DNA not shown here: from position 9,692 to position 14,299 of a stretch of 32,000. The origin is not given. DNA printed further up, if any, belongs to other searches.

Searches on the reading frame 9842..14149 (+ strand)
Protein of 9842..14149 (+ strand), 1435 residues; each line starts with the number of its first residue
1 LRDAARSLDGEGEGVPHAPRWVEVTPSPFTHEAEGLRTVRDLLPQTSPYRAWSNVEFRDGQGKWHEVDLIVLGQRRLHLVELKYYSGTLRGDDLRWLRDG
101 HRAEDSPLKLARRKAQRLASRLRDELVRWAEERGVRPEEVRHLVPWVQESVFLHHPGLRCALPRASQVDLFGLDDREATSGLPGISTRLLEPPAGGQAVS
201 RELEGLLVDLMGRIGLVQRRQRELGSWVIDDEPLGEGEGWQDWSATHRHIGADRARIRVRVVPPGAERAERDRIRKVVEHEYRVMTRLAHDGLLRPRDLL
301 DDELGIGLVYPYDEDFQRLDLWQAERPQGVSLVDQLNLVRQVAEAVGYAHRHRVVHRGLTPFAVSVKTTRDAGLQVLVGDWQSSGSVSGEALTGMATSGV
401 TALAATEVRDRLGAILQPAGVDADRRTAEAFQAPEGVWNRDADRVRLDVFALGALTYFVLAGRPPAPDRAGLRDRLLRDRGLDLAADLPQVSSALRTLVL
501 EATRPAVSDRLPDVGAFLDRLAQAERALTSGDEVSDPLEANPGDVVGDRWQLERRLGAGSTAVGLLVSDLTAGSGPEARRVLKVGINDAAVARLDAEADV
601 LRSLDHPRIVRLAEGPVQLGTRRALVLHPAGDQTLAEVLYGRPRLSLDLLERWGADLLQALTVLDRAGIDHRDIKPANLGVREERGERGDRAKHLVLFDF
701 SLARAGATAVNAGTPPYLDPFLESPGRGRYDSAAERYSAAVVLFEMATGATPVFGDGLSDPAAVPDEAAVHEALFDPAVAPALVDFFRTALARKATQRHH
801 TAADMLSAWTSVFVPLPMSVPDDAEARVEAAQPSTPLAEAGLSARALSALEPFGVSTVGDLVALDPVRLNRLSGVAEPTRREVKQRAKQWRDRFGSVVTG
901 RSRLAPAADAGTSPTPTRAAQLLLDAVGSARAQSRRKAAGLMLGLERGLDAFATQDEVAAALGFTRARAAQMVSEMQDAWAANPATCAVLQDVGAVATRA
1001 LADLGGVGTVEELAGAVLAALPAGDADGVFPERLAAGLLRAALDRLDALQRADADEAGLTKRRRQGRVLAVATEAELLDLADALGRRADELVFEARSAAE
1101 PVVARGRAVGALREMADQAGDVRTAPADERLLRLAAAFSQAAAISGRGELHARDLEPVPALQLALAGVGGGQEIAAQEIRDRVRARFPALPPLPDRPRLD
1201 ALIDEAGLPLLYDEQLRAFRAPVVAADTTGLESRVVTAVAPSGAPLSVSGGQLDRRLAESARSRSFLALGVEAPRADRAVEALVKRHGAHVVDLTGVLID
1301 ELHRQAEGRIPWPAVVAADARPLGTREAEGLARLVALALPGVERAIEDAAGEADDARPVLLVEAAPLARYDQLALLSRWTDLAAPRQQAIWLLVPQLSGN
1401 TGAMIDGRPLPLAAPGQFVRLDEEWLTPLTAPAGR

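Call 4: search_protein_families(library=pfam, proteins=[window:9842-14149:+])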
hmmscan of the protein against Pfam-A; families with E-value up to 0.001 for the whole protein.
window:9842-14149:+ (1435 aa): 4 families
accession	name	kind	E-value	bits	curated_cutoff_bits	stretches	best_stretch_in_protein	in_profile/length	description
PF00069.31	Pkinase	-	5.3e-26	92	31.7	2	551-756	2-200/263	Protein kinase domain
PF08378.17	NERD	-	2.3e-14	54.3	22.1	1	34-127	4-96/111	Nuclease-related domain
PF07714.23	PK_Tyr_Ser-Thr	-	4.2e-11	43.1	23.1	1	583-753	37-205/258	Protein tyrosine and serine/threonine kinase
PF03118.21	RNA_pol_A_CTD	-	0.00069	19.7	23.8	0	828-885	6-63/67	Bacterial RNA polymerase, alpha chain C terminal domain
